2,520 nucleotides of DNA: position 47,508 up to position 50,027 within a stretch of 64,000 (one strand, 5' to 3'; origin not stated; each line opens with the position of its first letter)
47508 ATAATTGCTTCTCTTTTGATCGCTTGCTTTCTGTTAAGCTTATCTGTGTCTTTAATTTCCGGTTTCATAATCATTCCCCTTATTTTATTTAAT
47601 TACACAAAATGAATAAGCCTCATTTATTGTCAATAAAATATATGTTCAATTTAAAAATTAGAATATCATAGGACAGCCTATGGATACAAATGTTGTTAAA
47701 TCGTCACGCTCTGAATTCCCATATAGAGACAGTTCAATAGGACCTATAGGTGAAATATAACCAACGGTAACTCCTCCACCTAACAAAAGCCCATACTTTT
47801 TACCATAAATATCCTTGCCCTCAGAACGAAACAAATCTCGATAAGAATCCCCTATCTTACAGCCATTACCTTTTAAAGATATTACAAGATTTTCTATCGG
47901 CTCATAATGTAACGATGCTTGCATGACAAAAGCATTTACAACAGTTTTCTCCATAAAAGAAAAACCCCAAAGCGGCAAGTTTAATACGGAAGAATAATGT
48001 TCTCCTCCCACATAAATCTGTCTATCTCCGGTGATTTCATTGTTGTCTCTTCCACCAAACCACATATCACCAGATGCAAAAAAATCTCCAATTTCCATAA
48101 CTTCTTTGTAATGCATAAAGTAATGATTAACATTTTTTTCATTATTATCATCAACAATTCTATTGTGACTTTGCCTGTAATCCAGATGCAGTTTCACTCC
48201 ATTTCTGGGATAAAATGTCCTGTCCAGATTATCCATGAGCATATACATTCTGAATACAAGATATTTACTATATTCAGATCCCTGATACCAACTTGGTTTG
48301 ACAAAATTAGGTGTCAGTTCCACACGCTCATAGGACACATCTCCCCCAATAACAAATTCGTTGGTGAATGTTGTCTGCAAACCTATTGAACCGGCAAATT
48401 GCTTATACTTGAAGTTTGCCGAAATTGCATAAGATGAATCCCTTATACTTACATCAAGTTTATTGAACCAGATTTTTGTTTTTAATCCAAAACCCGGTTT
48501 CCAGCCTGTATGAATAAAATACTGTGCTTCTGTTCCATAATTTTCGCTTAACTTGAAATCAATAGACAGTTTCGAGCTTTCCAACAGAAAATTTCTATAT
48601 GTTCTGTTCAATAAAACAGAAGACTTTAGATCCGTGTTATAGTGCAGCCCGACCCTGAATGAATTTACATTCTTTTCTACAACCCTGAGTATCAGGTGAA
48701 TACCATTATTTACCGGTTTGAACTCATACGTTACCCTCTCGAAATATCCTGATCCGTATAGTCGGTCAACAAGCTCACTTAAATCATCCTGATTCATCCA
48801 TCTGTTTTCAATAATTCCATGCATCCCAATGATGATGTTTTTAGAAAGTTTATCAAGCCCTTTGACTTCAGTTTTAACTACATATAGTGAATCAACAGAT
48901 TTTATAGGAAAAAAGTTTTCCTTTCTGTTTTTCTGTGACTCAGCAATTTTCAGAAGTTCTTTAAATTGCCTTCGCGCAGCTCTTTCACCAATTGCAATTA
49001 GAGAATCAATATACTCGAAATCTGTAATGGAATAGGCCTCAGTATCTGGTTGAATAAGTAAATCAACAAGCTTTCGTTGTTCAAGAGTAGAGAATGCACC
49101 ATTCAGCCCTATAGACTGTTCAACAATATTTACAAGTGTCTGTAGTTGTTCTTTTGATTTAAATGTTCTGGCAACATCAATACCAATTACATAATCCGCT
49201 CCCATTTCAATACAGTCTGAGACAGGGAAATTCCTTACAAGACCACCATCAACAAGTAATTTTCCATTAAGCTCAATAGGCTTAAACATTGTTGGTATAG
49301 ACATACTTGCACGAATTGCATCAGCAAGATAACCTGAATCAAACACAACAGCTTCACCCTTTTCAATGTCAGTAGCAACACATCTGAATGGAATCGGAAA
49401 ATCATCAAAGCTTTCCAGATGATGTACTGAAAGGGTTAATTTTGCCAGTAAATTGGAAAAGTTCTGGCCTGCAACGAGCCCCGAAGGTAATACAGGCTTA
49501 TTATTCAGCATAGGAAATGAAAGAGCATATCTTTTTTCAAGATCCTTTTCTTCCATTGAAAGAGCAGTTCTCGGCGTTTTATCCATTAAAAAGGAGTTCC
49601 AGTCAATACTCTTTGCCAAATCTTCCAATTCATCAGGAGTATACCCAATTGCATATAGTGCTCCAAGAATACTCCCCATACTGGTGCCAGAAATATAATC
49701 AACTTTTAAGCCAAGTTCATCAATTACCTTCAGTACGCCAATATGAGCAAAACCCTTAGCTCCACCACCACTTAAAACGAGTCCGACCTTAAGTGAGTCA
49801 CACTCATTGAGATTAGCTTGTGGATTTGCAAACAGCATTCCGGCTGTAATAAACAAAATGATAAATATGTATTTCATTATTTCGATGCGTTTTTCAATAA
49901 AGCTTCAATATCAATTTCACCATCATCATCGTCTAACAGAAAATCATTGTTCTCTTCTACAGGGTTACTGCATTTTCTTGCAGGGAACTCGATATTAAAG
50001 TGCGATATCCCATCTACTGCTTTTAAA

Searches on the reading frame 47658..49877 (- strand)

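Call 86: search_protein_families(library=pfam, proteins=[window:47658-49877:-], max_evalue=0.00001)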
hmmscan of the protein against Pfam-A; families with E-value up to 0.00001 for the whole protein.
window:47658-49877:- (739 aa): 3 families
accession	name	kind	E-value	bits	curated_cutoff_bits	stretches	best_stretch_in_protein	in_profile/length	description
PF01734.28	Patatin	-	5.7e-39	134.7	27.7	1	33-221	1-189/191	Patatin-like phospholipase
PF19143.6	Omp85_2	-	7.8e-23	81.8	23.1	1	395-734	3-348/351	OMP85 superfamily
PF07244.20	POTRA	-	5.2e-06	27.5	21.3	0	332-402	2-79/79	Surface antigen variable number repeat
